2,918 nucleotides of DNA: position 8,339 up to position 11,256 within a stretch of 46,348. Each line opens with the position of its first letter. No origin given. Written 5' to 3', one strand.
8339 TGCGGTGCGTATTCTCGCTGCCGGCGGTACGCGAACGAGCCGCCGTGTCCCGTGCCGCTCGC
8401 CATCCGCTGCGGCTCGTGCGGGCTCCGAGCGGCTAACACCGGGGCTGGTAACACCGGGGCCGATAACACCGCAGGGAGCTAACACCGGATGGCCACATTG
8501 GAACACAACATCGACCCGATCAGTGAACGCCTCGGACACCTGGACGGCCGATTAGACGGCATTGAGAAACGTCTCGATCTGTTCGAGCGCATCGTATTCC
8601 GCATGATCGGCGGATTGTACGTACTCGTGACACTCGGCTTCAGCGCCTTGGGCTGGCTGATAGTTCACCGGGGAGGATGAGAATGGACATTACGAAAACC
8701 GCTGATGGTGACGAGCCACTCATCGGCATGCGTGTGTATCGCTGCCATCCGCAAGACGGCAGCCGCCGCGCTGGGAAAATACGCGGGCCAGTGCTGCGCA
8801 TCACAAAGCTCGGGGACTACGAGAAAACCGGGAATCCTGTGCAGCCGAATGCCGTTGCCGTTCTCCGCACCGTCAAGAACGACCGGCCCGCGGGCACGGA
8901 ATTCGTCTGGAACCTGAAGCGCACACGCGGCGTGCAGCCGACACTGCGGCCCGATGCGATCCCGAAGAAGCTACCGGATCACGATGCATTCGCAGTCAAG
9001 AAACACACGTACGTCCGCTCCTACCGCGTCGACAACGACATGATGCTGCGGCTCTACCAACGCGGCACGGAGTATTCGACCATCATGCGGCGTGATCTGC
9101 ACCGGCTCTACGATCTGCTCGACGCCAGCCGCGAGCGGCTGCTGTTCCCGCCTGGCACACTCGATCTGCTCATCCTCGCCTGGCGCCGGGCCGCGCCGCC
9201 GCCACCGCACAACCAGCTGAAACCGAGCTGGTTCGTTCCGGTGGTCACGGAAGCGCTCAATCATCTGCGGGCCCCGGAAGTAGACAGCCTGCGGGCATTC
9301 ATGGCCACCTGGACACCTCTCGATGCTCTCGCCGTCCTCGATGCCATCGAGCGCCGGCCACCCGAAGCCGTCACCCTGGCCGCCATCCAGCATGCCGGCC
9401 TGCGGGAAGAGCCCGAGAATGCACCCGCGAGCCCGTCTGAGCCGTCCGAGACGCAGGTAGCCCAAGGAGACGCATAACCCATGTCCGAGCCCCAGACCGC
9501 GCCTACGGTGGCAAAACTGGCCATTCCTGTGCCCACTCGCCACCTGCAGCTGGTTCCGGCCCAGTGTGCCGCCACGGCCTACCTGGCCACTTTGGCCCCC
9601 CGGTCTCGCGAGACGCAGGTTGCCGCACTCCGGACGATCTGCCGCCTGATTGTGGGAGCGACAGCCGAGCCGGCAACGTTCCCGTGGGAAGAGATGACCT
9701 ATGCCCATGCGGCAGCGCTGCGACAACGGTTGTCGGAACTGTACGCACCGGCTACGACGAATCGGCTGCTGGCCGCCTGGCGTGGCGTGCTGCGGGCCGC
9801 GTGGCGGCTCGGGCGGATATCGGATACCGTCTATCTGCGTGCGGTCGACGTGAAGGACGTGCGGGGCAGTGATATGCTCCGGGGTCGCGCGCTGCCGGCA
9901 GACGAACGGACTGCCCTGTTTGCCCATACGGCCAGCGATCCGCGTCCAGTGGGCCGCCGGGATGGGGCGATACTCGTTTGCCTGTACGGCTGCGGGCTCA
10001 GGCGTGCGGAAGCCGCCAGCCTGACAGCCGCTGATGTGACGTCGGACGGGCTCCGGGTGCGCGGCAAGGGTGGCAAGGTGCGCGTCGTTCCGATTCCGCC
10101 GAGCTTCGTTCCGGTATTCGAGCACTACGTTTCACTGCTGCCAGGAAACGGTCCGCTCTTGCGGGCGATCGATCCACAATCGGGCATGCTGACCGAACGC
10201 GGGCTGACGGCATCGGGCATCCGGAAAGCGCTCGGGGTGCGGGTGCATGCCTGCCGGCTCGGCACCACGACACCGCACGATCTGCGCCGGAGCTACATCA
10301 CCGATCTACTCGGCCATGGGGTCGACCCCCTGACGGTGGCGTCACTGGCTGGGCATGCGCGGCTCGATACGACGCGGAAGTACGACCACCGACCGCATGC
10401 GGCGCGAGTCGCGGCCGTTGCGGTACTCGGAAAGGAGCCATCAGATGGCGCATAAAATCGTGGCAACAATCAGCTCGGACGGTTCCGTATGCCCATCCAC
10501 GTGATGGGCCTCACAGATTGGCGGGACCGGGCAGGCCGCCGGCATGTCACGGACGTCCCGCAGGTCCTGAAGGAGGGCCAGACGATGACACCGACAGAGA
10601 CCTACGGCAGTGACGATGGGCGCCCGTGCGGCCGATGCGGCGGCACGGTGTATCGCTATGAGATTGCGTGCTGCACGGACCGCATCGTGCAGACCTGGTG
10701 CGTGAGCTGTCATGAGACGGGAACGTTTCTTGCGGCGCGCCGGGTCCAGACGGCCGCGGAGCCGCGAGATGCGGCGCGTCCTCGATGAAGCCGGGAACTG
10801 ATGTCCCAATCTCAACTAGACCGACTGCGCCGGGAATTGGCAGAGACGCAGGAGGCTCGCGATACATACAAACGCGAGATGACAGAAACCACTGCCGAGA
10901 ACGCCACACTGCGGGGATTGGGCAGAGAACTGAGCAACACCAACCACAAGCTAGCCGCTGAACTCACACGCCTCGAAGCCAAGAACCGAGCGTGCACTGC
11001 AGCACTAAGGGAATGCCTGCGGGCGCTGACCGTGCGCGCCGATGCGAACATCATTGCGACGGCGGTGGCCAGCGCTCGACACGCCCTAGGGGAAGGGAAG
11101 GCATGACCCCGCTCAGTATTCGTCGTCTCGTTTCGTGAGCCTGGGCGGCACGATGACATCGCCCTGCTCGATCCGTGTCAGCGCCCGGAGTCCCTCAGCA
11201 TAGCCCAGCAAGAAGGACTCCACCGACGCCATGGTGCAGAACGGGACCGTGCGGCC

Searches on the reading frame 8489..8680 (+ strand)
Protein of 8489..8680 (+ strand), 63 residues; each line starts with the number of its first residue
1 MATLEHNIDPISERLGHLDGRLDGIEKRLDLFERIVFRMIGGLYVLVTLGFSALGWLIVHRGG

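Call 75: search_protein_families(library=pfam, proteins=[window:8489-8680:+], max_evalue=5)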
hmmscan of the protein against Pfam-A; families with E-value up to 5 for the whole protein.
window:8489-8680:+ (63 aa): 1 family
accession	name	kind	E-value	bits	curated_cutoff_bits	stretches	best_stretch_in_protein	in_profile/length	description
PF23991.1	DUF7310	-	0.16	12.9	40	1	2-30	33-61/83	Coiled-coil region of unknown function (DUF7310)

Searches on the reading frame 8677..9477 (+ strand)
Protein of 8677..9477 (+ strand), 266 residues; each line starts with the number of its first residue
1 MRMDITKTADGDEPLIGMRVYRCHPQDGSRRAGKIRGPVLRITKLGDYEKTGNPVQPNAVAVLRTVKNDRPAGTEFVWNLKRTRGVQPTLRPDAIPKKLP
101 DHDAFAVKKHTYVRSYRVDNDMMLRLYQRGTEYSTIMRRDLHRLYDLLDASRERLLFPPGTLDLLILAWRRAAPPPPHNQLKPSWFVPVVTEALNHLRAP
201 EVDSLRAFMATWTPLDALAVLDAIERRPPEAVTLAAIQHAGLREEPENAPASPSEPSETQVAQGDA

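Call 13: search_protein_families(library=pfam, proteins=[window:8677-9477:+], max_evalue=0.01)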
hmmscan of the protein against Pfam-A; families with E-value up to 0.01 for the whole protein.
window:8677-9477:+ (266 aa): 0 families

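Call 32: search_protein_families(library=phrogs, proteins=[window:8683-9477:+], max_evalue=0.001)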
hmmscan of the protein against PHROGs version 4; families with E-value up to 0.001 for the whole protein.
window:8683-9477:+ (264 aa): 0 families

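Call 104: find_related_loci(query=window:8683-9477:+, collection=viral_contigs, flank=10000)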
Query window:8683-9477:+ (264 aa) in viral_contigs; peptide patterns used: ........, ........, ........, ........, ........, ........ (x = any residue, [..] = any of these).
3 stretches matched a pattern; 1 encode a relative of the query (tblastn E <= 1e-3); 1 distinct loci.
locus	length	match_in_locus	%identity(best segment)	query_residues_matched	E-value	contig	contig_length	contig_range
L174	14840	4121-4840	44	7-261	2e-50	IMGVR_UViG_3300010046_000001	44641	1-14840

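Call 125: search_protein_families(library=ncbifam, proteins=[window:8683-9477:+], max_evalue=0.001)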
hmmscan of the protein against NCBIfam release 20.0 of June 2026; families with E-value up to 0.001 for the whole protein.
window:8683-9477:+ (264 aa): 0 families

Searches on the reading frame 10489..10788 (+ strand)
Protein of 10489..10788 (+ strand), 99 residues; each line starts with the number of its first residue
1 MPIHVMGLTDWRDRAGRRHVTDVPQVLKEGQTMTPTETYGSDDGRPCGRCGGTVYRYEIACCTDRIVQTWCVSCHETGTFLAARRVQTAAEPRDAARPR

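Call 75: search_protein_families(library=pfam, proteins=[window:10489-10788:+], max_evalue=5)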
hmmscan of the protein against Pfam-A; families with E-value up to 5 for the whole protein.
window:10489-10788:+ (99 aa): 1 family
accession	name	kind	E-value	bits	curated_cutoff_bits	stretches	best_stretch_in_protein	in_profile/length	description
PF13511.11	DUF4124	-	0.059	14.1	22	1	11-31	17-32/56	Domain of unknown function (DUF4124)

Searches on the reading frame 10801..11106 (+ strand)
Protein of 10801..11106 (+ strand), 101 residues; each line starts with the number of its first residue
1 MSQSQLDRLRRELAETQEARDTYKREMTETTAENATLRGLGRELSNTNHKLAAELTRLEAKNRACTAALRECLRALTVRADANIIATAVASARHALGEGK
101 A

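Call 75: search_protein_families(library=pfam, proteins=[window:10801-11106:+], max_evalue=5)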
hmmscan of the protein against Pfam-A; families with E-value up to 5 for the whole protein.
window:10801-11106:+ (101 aa): 23 families
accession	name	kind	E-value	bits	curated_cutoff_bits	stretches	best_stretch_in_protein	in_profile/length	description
PF08614.16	ATG16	-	0.00089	19.9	33.7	1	3-75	80-152/200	Autophagy protein 16 (ATG16)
PF09728.14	Taxilin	-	0.0056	16.4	30.3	1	3-69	38-104/302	Myosin-like coiled-coil protein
PF06810.17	Phage_scaffold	-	0.0059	17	35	1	8-72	31-89/170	Phage capsid assembly scaffolding protein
PF17675.6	APG6_N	-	0.011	16.6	45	1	6-71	11-85/132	Apg6 coiled-coil region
PF12325.13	TMF_TATA_bd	-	0.016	15.8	29.1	1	4-68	26-86/115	TATA element modulatory factor 1 TATA binding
PF07246.16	Phlebovirus_NSM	-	0.023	14.5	27.2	1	3-87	181-252/264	Phlebovirus nonstructural protein NS-M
PF05859.17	Mis12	-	0.024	14.8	25.7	1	3-70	118-186/231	Mis12 protein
PF14932.11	HAUS-augmin3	-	0.054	13.4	29.4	1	4-79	80-155/260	HAUS augmin-like complex subunit 3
PF15233.11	SYCE1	-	0.056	13.9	27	1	8-72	23-87/152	Synaptonemal complex central element protein 1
PF07926.17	TPR_MLP1_2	-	0.058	13.9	36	1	4-72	26-90/129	TPR/MLP1/MLP2-like protein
PF13851.11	GAS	-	0.059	13.2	32.3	1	9-63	31-85/200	Growth-arrest specific micro-tubule binding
PF14712.11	Snapin_Pallidin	-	0.081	13.8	29.6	1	4-58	34-85/89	Snapin/Pallidin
PF07889.17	DUF1664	-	0.12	12.8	34.6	2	4-61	66-123/124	Protein of unknown function (DUF1664)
PF11932.13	DUF3450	-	0.12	12.1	32.6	1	2-76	35-109/241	Protein of unknown function (DUF3450)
PF10473.14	CENP-F_leu_zip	-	0.16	12.5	34.5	1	5-67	25-87/140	Leucine-rich repeats of kinetochore protein Cenp-F/LEK1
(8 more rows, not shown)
